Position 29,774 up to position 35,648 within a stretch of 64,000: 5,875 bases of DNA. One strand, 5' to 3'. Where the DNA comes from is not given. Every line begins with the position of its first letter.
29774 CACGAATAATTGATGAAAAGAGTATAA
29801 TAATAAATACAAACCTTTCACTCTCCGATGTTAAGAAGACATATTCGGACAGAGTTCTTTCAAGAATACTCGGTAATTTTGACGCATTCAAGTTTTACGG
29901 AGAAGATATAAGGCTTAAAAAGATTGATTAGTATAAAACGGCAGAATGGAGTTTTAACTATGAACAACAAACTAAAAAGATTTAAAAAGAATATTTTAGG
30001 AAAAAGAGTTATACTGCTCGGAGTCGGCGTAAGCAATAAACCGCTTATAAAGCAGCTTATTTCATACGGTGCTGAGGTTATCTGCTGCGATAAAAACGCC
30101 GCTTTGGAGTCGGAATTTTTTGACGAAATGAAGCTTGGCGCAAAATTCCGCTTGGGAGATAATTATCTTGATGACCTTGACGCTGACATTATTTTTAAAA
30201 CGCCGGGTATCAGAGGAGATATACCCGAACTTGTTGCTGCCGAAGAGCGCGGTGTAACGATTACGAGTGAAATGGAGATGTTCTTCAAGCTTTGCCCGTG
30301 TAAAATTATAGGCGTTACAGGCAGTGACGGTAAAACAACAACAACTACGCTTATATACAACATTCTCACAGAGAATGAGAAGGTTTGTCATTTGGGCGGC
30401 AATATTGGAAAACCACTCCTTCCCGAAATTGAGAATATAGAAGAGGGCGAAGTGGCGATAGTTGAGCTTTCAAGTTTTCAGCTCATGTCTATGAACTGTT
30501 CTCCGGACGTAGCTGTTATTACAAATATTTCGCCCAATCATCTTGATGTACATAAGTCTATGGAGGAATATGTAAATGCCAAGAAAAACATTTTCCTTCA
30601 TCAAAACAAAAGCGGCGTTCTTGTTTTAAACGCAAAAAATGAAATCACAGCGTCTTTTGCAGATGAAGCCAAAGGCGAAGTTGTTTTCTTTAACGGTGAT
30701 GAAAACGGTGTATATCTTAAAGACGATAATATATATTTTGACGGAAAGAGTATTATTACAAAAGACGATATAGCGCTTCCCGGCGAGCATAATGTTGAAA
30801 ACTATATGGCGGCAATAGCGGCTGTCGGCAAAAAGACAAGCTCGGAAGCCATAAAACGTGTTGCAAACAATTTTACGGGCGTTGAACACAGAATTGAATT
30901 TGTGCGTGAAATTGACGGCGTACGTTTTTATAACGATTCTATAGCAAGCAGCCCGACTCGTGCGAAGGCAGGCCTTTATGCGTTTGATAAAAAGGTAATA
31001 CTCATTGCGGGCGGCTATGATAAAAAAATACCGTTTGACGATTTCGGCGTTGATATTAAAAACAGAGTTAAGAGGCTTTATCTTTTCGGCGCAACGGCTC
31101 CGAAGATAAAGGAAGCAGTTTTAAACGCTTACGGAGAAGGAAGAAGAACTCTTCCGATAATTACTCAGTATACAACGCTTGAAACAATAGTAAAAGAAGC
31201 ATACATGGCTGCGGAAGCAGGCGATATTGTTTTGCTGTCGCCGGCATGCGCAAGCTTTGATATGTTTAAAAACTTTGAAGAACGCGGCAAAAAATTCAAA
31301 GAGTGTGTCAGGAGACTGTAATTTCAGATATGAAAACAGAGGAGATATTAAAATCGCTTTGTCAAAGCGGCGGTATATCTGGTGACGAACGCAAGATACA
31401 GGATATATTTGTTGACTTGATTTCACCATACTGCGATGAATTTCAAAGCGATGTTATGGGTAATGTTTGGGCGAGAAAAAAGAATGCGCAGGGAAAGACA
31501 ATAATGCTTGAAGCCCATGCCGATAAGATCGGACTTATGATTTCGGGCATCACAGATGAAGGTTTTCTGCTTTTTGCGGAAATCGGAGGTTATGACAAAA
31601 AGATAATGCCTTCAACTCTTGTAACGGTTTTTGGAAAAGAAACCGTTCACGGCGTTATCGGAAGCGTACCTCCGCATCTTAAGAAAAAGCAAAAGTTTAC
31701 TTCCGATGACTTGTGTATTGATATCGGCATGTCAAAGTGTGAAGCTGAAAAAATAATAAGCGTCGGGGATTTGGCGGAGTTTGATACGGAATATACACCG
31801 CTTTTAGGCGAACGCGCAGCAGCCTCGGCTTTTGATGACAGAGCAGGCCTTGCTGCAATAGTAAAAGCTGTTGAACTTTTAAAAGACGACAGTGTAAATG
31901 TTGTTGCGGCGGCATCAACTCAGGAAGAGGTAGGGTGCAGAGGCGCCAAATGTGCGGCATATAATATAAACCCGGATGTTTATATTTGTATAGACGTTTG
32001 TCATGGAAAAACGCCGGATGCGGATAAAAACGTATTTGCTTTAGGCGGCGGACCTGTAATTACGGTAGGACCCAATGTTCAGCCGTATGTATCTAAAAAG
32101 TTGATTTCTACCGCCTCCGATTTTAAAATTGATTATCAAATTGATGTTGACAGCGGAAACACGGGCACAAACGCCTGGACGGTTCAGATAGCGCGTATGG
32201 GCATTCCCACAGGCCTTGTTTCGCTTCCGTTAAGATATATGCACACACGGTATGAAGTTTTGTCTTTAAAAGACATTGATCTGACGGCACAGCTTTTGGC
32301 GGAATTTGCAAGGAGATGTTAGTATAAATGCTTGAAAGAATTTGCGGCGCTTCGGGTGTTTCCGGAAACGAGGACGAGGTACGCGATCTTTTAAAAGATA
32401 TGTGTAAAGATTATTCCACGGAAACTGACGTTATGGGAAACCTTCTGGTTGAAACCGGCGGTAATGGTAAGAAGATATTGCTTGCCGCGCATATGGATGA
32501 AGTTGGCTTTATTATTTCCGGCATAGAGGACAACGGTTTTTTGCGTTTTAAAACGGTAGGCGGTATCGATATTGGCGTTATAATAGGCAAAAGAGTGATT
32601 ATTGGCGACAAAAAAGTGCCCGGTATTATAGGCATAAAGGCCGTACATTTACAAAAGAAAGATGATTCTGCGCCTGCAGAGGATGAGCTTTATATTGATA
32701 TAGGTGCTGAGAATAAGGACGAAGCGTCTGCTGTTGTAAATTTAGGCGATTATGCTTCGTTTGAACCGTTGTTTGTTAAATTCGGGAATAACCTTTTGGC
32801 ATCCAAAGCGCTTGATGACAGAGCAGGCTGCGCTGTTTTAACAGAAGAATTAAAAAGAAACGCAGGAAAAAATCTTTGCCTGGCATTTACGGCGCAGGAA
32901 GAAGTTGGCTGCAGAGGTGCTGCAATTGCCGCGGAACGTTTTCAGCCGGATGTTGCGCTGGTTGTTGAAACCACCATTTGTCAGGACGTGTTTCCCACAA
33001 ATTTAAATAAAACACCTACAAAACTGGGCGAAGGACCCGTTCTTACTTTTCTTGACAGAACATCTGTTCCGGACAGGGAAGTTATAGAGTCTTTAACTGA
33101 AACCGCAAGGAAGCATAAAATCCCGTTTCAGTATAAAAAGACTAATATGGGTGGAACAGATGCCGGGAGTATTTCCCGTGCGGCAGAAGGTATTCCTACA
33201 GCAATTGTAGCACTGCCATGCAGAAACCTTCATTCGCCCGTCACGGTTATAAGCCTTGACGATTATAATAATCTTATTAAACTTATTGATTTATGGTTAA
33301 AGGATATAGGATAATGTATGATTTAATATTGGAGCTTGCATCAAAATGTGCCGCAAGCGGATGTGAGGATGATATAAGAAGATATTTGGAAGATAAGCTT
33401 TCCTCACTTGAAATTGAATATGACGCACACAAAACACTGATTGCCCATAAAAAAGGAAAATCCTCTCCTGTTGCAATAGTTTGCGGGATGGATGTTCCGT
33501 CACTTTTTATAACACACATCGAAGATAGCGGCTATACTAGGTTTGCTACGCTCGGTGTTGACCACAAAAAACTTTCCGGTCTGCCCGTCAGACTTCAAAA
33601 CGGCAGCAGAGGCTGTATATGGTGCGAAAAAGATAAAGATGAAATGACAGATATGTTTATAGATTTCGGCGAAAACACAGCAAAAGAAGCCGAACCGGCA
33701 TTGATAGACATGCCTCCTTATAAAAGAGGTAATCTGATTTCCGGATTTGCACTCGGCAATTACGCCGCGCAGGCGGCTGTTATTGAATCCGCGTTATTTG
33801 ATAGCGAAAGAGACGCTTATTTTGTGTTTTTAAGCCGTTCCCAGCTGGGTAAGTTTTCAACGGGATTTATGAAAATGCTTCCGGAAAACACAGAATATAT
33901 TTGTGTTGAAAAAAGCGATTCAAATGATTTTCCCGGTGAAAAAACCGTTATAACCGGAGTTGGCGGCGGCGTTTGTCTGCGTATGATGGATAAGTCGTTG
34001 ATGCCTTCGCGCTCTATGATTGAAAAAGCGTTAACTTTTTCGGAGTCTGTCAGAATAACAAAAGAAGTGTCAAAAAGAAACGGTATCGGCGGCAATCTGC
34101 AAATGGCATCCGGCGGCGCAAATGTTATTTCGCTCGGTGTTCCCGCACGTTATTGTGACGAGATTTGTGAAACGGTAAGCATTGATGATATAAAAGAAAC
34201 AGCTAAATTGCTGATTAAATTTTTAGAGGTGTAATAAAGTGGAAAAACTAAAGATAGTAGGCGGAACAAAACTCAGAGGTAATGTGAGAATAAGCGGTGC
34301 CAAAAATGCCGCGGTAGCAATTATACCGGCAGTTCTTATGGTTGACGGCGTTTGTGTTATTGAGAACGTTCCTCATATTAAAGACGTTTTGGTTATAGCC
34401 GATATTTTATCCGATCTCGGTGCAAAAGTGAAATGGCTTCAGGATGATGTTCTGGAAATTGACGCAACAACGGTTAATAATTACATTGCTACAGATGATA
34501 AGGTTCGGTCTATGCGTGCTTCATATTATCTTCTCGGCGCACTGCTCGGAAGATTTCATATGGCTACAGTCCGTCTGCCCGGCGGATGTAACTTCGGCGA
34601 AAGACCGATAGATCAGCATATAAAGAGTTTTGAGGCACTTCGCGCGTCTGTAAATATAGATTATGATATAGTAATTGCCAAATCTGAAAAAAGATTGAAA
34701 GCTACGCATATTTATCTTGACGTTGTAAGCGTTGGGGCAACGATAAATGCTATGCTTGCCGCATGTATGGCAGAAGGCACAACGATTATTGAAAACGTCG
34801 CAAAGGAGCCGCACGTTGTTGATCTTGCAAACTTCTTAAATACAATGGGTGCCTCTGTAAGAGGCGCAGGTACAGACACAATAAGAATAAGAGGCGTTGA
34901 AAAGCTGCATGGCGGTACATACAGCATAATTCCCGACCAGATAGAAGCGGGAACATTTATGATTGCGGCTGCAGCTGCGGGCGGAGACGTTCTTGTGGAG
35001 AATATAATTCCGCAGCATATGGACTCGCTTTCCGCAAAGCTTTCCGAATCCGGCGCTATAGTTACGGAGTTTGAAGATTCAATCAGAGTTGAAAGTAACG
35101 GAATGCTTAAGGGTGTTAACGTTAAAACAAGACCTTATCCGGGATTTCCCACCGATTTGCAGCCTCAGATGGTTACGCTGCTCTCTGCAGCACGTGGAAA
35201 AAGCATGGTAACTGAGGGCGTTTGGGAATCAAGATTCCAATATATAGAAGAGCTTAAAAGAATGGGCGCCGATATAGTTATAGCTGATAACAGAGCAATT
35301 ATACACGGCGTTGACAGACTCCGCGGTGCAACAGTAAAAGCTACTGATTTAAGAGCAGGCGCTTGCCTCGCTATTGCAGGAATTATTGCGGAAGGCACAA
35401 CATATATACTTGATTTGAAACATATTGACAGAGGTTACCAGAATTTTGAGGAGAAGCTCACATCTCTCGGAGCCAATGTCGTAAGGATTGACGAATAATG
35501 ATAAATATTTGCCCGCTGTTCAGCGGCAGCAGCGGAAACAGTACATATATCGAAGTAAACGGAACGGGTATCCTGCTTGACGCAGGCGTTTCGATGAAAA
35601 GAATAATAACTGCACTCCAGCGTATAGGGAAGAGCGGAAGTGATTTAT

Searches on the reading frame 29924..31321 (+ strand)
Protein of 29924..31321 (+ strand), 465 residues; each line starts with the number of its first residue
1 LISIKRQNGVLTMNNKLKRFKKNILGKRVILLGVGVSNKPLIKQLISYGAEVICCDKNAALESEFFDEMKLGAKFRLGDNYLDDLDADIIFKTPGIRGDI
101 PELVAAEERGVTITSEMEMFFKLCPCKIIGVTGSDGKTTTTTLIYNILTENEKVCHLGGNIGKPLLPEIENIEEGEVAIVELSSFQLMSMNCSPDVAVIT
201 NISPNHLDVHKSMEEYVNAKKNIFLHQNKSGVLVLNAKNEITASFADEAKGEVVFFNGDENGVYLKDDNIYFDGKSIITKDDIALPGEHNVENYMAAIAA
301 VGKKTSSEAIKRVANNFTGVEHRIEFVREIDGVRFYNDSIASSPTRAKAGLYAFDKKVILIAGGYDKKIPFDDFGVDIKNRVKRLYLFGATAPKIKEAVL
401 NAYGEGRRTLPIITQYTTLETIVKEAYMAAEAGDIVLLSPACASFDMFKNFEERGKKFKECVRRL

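Call 70: search_protein_families(library=pfam, proteins=[window:29924-31321:+], max_evalue=0.00001)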
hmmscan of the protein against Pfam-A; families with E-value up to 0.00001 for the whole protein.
window:29924-31321:+ (465 aa): 2 families
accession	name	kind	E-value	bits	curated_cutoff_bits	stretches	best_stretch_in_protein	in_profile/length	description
PF08245.18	Mur_ligase_M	-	2.5e-38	132.5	24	1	131-301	1-200/200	Mur ligase middle domain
PF02875.26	Mur_ligase_C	-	3.5e-14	54.2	28.4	1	322-442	1-127/127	Mur ligase, glutamate ligase domain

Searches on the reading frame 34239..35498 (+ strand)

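Call 70: search_protein_families(library=pfam, proteins=[window:34239-35498:+], max_evalue=0.00001)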
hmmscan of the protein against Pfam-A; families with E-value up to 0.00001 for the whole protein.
window:34239-35498:+ (419 aa): 1 family
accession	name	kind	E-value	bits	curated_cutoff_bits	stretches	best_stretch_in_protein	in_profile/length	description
PF00275.25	EPSP_synthase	-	6.8e-103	345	22.8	1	8-407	3-417/417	EPSP synthase (3-phosphoshikimate 1-carboxyvinyltransferase)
